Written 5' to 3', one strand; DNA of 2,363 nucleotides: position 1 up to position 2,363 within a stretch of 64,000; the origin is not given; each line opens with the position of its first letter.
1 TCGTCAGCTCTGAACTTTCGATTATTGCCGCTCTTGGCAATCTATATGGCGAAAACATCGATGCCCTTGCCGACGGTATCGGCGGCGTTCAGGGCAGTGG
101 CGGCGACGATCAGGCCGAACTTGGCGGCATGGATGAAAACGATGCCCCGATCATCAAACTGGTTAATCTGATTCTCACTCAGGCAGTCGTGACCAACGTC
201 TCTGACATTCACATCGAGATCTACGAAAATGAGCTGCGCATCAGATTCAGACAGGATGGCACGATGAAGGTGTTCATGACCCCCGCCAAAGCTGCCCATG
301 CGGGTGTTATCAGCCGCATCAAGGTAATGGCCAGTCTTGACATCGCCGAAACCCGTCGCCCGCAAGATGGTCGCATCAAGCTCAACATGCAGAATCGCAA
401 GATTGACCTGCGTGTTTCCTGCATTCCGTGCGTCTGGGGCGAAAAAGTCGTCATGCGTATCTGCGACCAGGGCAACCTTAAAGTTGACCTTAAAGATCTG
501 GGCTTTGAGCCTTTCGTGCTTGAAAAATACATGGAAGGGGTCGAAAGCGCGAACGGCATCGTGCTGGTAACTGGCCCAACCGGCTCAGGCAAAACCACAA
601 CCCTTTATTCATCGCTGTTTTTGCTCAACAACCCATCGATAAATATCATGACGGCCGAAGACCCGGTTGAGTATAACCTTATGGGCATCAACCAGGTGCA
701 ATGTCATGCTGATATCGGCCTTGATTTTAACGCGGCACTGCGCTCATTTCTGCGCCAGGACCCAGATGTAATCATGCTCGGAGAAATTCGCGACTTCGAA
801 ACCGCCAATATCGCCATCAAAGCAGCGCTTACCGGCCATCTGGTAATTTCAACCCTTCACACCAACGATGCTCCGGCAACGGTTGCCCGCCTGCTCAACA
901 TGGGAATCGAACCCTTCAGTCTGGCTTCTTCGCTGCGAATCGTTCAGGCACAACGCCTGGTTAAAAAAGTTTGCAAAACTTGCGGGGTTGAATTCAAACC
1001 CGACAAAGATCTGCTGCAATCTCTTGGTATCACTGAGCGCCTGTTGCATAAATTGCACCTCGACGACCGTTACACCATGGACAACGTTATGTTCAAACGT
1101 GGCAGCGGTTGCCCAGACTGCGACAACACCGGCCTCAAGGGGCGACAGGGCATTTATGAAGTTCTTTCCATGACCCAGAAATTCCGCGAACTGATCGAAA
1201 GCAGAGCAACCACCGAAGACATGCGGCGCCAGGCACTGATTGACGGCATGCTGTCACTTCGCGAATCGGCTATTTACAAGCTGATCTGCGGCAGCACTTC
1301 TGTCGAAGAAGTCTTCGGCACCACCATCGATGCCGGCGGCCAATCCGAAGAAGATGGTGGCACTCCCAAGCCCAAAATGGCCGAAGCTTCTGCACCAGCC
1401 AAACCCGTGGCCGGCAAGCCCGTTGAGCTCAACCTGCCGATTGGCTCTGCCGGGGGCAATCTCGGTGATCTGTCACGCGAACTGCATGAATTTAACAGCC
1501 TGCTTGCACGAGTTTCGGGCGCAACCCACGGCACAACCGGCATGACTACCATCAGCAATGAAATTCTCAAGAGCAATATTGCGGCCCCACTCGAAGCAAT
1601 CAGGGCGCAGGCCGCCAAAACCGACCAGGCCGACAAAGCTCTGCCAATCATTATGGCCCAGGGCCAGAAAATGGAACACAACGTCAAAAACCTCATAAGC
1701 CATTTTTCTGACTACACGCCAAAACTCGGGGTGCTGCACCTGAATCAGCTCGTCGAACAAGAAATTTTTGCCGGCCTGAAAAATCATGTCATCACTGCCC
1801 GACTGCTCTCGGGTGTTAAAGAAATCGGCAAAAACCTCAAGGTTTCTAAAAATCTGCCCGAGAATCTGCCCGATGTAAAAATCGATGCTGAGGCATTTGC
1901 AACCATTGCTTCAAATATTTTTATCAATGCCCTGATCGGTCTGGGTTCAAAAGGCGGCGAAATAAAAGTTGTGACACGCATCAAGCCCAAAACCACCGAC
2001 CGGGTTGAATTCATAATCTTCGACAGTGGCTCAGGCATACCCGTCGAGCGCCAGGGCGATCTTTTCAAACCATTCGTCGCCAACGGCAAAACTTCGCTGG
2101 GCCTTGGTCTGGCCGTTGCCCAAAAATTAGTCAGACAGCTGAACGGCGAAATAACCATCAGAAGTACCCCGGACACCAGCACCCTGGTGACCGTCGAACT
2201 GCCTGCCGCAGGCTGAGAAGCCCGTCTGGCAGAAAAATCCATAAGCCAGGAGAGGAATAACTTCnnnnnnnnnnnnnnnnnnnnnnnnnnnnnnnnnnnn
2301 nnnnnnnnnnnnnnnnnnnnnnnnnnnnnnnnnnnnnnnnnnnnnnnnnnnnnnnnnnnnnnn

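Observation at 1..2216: PilB/GspE-type secretion ATPase fused to a histidine-kinase transmitter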

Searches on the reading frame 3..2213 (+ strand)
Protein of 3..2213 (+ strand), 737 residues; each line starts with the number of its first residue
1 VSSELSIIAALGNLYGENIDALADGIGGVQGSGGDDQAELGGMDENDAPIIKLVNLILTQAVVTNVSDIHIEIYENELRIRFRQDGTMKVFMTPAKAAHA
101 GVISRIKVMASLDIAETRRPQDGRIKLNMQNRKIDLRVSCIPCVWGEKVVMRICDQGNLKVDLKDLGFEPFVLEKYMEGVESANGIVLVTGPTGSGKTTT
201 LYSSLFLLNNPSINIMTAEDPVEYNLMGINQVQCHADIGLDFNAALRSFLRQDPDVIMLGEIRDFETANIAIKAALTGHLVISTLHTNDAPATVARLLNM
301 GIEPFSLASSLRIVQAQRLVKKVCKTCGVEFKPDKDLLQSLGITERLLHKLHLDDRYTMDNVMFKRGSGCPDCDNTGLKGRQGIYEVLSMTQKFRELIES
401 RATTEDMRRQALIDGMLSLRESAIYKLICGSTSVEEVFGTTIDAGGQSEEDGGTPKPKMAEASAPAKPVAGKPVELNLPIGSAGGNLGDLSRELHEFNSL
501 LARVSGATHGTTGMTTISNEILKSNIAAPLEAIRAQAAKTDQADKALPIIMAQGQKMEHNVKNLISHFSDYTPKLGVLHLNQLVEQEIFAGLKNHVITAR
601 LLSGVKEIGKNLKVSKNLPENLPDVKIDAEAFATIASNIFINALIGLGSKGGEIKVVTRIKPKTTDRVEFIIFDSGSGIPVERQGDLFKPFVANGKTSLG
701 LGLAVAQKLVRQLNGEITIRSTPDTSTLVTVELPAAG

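Call 5: search_protein_families(library=pfam, proteins=[window:3-2213:+], max_evalue=1)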
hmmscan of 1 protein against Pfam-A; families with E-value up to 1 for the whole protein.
window:3-2213:+ (737 aa): 11 families
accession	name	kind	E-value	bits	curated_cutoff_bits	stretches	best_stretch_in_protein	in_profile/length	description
PF00437.27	T2SSE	-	3.5e-131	437.7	24.9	1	45-438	3-369/370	Type II/IV secretion system protein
PF02518.31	HATPase_c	-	5.8e-17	62.6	26.4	1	628-735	2-109/111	Histidine kinase-, DNA gyrase B-, and HSP90-like ATPase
PF25199.1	nSTAND_NTPase5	-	0.0013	19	34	1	180-215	37-73/145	Novel STAND NTPase 5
PF13191.12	AAA_16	-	0.0036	18.3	32.6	1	174-210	13-50/167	AAA ATPase domain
PF13173.12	AAA_14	-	0.0055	17.2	27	1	184-276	2-85/129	AAA domain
PF13555.12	AAA_29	-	0.0057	16.8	27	1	184-208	22-46/61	P-loop containing region of AAA domain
PF13401.12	AAA_22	-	0.0068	17.2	27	1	183-209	4-30/130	AAA domain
PF13476.12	AAA_23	-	0.0084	17.2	27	1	181-201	16-36/201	AAA domain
PF13481.12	AAA_25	-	0.011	15.8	27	1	161-202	10-51/195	AAA domain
PF20720.3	nSTAND3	-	0.038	14.1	27.2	1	183-203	16-36/155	Novel STAND NTPase 3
PF13245.12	AAA_19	-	0.18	12.4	25.1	1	182-205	9-32/134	AAA domain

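Call 6: search_protein_families(library=ncbifam, proteins=[window:3-2213:+], max_evalue=0.1)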
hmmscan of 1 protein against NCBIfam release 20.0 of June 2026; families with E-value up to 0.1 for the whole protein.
window:3-2213:+ (737 aa): 92 families (the best 25 are shown)
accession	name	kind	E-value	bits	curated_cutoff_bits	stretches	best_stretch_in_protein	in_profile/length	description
TIGR02538.1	type_IV_pilB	equivalog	4.7e-165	550.4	675.65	1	43-441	174-562/564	type IV-A pilus assembly ATPase PilB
TIGR02533.1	type_II_gspE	equivalog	1e-156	522.4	630.25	1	43-440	102-485/486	type II secretion system ATPase GspE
NF053534.1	T4PilAsmATPsTfpB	equivalog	7e-124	414.3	850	1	43-438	194-579/584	type IV pilus assembly ATPase TfpB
NF007755.0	PRK10436.1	equivalog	4e-119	398.3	617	1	43-438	78-456/465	type II secretion system protein GspE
NF041000.1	ATPase_ComGA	equivalog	4.1e-72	242.4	300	1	57-321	3-266/267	competence type IV pilus ATPase ComGA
TIGR01420.1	pilT_fam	subfamily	2.3e-47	161.9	319.1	1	56-323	4-271/343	PilT/PilU family type 4a pilus ATPase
TIGR02525.1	plasmid_TraJ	equivalog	2e-25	89.6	368.3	1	162-301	131-273/372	plasmid transfer ATPase TraJ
NF008468.0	PRK11360.1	equivalog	2.7e-23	82.2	646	1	531-735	412-608/616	two-component system sensor histidine kinase AtoS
TIGR02524.1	dot_icm_DotB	equivalog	2e-19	70.1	463.3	1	177-319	127-278/358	Dot/Icm type IV secretion system ATPase DotB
NF007688.0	PRK10364.1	equivalog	1.6e-16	60.1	479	1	610-735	330-451/460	two-component system sensor histidine kinase ZraS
NF006800.0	PRK09303.1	equivalog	2.5e-16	59.6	342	1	609-734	250-376/383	histidine kinase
NF058587.1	archaellum_moto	equivalog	2e-15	56.5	550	1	186-321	277-418/527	archaellum flagellar ATPase motor FlaI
NF008293.1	PRK11073.1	equivalog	3.9e-15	55.9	240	1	605-734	210-346/349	nitrogen regulation protein NR(II)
NF047794.1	HisKinPtgB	equivalog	5.1e-14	51.5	1000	1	514-731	446-651/656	two-component system sensor histidine kinase PgtB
TIGR02782.1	TrbB_P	equivalog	5.3e-14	52.2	304.55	1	180-303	133-258/303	P-type conjugative transfer ATPase TrbB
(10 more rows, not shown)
